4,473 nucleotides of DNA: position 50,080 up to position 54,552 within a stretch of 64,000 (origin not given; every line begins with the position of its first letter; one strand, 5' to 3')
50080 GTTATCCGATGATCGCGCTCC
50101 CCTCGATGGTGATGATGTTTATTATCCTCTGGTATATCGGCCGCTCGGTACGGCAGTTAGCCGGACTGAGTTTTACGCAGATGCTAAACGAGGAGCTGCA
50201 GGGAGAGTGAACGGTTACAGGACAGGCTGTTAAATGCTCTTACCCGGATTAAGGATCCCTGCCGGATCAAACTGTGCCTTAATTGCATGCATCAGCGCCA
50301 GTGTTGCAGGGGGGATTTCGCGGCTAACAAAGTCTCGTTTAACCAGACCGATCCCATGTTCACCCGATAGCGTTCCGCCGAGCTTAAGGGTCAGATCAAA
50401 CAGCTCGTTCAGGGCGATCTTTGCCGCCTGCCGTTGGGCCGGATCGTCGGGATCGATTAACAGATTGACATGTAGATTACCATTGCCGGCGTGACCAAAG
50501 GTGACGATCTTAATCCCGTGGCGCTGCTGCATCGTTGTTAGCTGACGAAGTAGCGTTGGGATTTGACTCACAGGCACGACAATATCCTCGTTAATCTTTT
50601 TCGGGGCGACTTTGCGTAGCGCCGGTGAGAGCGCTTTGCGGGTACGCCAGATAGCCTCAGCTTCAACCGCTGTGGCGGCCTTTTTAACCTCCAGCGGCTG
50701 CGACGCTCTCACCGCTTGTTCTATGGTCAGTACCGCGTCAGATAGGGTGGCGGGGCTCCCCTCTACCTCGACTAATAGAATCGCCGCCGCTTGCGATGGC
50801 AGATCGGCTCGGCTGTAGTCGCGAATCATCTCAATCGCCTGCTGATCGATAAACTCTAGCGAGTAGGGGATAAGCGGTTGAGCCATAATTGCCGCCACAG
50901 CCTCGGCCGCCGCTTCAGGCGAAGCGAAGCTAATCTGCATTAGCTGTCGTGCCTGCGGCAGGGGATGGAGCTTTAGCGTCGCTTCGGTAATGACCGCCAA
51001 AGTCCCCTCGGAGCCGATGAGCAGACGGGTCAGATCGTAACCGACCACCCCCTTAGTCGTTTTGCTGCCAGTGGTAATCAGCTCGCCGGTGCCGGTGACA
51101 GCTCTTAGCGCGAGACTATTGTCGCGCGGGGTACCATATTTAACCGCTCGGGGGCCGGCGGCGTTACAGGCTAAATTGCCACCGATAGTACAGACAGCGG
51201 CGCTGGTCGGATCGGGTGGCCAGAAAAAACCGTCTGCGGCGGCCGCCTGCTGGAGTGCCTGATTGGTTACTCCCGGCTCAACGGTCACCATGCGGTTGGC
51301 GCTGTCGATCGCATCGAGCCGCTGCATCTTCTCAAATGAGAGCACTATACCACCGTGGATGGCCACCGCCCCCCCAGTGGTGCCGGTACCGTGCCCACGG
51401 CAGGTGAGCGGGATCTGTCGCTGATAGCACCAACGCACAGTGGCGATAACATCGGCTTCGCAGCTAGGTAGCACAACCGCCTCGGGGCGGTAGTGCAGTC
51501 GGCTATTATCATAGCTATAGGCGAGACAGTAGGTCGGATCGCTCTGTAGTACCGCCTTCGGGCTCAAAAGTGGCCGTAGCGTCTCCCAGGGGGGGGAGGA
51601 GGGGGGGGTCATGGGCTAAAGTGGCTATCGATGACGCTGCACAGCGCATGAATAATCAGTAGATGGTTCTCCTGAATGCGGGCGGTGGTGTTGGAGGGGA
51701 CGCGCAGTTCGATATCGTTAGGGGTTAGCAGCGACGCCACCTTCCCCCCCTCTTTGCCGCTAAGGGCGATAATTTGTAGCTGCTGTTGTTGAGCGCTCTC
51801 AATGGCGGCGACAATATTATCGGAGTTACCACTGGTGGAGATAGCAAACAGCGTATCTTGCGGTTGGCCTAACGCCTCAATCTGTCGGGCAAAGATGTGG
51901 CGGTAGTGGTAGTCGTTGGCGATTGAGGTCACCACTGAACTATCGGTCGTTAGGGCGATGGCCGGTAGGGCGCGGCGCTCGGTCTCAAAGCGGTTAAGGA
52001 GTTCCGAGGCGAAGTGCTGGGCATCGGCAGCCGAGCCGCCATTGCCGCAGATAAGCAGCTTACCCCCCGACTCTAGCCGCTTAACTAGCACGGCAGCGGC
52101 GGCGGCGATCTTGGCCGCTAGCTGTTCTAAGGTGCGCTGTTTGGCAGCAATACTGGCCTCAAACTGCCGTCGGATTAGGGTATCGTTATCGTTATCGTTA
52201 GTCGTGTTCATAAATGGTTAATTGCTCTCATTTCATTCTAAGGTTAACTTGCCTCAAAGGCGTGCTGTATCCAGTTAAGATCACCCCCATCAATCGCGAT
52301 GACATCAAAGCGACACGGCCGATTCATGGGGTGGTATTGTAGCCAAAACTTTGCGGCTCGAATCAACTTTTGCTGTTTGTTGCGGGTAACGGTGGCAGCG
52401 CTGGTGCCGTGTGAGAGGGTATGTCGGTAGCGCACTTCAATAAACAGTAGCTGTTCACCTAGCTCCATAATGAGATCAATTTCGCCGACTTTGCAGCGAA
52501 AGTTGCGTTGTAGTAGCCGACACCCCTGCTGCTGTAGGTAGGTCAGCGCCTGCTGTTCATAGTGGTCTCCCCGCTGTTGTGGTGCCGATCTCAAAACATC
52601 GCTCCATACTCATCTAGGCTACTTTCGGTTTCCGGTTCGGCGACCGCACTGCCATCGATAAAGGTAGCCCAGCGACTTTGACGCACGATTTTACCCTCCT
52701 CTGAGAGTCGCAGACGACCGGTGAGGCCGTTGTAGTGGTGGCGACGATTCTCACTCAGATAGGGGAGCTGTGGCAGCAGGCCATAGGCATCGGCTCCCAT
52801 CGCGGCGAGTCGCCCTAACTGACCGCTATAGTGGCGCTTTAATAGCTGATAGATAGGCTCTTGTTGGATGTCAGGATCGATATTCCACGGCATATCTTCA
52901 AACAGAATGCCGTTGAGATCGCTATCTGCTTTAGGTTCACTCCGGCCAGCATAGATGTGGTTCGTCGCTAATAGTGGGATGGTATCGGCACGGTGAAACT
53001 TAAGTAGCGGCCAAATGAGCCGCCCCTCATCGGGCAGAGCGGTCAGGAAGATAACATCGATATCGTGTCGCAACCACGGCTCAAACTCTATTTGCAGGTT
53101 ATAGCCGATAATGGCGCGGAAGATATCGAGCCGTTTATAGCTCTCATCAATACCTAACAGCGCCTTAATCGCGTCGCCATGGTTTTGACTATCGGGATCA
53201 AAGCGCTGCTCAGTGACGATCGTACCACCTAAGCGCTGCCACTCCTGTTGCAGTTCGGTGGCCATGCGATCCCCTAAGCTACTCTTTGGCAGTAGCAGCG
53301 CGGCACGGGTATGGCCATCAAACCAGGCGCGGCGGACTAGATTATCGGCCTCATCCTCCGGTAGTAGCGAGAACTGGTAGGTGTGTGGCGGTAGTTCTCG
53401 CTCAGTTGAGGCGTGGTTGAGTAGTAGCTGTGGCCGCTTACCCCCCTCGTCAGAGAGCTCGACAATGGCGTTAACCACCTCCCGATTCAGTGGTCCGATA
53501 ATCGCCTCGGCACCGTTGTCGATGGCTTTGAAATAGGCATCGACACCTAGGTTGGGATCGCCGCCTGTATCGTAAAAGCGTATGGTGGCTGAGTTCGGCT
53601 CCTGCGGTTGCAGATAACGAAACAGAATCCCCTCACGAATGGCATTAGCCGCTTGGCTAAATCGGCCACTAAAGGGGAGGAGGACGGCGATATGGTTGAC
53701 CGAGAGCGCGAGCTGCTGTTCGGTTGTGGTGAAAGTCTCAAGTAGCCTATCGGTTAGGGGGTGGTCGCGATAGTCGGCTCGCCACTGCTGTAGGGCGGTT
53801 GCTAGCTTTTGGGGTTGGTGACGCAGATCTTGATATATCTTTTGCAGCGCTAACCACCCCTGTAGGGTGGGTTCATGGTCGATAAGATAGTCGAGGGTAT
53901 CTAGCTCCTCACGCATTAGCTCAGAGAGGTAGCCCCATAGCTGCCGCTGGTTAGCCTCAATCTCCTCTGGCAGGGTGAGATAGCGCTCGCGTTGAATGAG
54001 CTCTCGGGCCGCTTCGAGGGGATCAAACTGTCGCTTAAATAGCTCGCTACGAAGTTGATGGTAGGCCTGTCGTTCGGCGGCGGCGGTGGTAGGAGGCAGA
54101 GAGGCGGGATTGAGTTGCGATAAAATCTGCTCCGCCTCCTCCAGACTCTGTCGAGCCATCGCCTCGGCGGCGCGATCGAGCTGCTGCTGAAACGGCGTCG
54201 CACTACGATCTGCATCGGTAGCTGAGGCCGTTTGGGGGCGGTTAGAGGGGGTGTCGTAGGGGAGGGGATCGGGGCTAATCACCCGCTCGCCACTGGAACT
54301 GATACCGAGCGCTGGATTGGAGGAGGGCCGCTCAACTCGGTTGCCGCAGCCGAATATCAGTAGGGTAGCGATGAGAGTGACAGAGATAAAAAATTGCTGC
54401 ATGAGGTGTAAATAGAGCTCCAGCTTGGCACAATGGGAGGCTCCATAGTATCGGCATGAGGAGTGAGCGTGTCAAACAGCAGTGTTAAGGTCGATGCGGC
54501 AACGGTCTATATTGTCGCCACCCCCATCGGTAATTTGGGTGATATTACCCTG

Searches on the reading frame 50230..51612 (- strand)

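Call 69: search_protein_families(library=pfam, proteins=[window:50230-51612:-], max_evalue=0.00001)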
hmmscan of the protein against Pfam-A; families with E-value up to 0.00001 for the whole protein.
window:50230-51612:- (460 aa): 2 families
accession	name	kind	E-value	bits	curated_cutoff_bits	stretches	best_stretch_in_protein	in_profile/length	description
PF02913.24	FAD-oxidase_C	-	5.3e-66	223.3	21.2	1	218-458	1-247/248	FAD linked oxidases, C-terminal domain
PF01565.28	FAD_binding_4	-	3.5e-38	130.9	26.4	1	43-182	1-139/139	FAD binding domain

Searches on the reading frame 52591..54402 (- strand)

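Call 69: search_protein_families(library=pfam, proteins=[window:52591-54402:-], max_evalue=0.00001)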
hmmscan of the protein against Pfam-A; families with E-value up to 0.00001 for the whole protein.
window:52591-54402:- (603 aa): 3 families
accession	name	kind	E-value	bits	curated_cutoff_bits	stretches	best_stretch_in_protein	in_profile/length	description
PF04348.19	LppC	-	2.6e-85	287.6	28.8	1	72-584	62-563/563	LppC putative lipoprotein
PF13458.12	Peripla_BP_6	-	1.6e-13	51.5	31.7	1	238-414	4-185/343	Periplasmic binding protein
PF01094.35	ANF_receptor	-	8.4e-06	25.5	25.4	0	275-419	28-173/353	Receptor family ligand binding region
